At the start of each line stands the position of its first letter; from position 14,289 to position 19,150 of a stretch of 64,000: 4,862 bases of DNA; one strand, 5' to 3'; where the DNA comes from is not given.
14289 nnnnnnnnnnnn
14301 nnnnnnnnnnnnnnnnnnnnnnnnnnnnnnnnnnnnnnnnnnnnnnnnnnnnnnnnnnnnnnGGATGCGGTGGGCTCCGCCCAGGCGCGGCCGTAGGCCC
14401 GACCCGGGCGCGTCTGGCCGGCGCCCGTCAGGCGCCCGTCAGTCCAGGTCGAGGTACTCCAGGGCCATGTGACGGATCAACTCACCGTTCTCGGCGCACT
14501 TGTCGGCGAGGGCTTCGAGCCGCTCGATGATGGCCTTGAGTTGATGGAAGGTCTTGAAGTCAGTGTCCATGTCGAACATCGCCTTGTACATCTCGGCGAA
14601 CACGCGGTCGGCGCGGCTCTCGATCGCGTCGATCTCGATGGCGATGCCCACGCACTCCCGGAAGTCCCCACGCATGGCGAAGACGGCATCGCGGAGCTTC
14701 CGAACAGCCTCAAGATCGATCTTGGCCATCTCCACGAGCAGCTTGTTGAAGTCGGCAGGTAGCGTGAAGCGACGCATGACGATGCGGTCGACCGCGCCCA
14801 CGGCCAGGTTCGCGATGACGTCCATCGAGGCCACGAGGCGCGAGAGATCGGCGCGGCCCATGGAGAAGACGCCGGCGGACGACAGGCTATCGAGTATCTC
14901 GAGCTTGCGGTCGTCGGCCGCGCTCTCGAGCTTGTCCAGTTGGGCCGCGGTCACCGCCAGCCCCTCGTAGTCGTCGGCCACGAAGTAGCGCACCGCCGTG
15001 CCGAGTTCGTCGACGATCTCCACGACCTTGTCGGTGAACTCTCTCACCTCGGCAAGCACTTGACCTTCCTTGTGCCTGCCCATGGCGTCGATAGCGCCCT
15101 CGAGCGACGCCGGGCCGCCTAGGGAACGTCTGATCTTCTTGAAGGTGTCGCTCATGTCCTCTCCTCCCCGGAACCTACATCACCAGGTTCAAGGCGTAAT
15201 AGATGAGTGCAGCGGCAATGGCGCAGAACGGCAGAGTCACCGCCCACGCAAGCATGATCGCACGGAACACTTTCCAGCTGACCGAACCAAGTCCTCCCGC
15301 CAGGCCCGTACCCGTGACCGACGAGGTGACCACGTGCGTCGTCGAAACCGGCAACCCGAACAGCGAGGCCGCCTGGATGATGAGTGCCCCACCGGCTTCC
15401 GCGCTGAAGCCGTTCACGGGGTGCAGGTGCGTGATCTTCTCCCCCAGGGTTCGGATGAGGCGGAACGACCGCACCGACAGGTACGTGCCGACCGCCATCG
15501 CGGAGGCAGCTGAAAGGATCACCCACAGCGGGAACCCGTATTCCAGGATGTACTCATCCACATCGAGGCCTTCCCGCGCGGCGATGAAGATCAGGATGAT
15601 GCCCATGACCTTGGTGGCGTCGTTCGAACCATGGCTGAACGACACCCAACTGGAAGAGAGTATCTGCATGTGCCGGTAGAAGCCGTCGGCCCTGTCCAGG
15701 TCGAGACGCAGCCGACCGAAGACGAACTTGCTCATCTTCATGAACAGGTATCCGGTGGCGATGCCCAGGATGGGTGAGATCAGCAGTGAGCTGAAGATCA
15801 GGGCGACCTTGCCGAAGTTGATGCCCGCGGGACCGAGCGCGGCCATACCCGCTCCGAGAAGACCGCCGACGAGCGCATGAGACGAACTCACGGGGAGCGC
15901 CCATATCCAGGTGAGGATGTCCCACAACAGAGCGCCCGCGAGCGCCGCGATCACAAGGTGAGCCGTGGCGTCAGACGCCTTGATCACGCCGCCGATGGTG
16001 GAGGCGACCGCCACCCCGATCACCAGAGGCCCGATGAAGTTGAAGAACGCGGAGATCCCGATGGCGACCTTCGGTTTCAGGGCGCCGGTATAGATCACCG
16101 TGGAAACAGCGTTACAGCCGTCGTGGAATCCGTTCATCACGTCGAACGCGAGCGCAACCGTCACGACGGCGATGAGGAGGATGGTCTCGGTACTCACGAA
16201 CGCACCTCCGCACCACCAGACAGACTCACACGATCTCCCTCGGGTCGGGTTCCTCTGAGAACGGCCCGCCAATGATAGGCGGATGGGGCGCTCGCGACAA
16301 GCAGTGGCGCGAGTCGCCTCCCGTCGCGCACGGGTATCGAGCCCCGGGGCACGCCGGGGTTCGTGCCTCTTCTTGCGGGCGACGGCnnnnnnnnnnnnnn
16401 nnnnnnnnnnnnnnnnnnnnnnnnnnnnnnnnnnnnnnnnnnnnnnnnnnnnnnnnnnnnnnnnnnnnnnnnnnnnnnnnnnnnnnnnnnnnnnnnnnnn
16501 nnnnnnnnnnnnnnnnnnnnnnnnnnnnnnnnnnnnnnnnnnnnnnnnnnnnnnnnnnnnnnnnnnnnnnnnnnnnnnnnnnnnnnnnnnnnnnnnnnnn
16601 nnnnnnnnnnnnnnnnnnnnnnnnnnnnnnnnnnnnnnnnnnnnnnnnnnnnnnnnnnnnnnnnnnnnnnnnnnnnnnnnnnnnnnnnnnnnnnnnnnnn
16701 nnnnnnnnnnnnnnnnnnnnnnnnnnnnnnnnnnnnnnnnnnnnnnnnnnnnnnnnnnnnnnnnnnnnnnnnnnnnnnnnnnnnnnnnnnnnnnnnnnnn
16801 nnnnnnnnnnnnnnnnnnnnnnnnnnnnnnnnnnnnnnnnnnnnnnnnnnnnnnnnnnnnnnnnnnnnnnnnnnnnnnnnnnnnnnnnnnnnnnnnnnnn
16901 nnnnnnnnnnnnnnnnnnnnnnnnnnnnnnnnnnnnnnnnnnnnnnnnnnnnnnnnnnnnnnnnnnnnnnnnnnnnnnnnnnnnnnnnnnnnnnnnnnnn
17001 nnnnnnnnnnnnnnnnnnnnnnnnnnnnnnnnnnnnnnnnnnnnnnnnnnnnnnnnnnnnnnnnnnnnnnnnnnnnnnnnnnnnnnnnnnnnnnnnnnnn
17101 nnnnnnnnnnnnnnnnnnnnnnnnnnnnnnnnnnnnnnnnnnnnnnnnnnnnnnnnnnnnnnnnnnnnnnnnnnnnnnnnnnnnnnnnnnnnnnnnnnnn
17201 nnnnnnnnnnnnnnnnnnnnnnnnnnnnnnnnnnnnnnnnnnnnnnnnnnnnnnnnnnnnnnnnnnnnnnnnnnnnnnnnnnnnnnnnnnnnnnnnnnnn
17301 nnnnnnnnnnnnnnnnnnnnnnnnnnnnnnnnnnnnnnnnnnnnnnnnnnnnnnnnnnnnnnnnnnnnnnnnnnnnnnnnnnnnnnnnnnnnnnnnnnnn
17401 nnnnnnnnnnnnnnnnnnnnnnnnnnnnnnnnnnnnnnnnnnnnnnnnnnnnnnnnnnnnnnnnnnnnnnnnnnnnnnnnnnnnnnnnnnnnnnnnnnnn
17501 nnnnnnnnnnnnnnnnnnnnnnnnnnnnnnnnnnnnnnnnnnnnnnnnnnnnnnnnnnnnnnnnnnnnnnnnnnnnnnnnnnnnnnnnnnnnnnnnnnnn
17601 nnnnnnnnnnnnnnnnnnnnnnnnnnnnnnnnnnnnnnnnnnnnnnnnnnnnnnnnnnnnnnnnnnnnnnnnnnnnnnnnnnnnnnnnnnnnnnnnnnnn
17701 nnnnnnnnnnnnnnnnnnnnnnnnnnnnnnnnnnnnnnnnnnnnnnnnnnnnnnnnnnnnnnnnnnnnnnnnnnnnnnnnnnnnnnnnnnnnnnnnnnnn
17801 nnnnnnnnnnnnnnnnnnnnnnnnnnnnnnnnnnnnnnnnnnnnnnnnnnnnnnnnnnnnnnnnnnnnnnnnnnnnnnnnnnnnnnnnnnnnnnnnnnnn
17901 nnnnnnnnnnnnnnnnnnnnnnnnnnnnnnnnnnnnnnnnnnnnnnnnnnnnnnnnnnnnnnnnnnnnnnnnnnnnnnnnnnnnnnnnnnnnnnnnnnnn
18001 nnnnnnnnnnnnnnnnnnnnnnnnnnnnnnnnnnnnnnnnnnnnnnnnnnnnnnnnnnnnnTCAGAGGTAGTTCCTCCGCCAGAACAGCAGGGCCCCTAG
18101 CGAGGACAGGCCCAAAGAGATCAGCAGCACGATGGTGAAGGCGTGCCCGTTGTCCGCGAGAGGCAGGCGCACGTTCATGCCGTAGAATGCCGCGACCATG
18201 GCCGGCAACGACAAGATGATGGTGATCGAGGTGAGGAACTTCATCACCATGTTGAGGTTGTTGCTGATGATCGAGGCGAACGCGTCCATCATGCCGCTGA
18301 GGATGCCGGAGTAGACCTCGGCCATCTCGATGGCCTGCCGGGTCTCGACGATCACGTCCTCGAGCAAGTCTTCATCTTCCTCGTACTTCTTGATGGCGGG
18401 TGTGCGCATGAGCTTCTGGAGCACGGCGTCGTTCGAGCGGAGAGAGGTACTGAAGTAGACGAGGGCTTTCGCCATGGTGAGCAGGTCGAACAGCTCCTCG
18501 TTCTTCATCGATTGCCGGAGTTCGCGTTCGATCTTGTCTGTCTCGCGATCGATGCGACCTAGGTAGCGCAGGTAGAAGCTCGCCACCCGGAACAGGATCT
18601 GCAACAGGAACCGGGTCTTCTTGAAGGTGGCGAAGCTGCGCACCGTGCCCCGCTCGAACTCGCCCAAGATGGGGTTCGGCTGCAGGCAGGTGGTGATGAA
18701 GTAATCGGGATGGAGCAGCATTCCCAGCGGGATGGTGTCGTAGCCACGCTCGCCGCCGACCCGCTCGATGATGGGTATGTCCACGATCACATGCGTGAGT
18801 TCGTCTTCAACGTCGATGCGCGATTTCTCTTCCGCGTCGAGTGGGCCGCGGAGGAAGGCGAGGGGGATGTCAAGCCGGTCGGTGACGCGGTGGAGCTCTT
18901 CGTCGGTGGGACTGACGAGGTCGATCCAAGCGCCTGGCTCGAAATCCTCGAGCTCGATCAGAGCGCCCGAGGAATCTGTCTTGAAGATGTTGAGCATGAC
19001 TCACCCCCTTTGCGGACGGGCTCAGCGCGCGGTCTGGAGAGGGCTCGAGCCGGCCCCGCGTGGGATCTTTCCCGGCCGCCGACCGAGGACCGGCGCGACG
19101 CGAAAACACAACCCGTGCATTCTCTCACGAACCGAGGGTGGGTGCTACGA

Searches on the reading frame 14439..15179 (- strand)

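Call 87: search_protein_families(library=pfam, proteins=[window:14439-15179:-], max_evalue=0.00001)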
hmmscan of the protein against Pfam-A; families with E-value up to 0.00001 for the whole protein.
window:14439-15179:- (246 aa): 1 family
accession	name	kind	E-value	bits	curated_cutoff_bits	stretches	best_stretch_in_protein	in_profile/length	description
PF01865.21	PhoU_div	-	8.7e-21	74.7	24.4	1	37-240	5-213/214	Protein of unknown function DUF47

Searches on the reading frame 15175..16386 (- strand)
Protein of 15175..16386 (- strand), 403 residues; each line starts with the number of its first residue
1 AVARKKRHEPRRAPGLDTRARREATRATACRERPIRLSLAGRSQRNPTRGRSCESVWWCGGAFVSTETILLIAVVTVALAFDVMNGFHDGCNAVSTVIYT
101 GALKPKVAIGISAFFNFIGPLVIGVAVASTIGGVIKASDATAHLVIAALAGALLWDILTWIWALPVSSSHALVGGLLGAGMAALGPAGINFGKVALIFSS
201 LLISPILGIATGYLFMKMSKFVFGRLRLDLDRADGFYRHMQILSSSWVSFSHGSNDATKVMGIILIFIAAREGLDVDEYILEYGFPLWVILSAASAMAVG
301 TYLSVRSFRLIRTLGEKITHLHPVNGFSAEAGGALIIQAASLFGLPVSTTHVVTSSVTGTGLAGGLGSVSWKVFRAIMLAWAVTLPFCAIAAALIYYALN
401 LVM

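Call 87: search_protein_families(library=pfam, proteins=[window:15175-16386:-], max_evalue=0.00001)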
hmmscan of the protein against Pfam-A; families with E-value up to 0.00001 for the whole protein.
window:15175-16386:- (403 aa): 1 family
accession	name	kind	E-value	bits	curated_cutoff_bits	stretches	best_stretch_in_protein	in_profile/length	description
PF01384.25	PHO4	-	6e-81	272.5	33.7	1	85-392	1-350/350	Phosphate transporter family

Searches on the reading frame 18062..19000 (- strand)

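Call 88: search_protein_families(library=pfam, proteins=[window:18062-19000:-], max_evalue=0.00001)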
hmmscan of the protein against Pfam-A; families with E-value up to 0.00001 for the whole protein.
window:18062-19000:- (312 aa): 1 family
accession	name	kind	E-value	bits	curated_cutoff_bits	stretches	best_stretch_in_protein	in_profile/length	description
PF01544.23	CorA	-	2.6e-54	185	27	1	24-306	5-290/292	CorA-like Mg2+ transporter protein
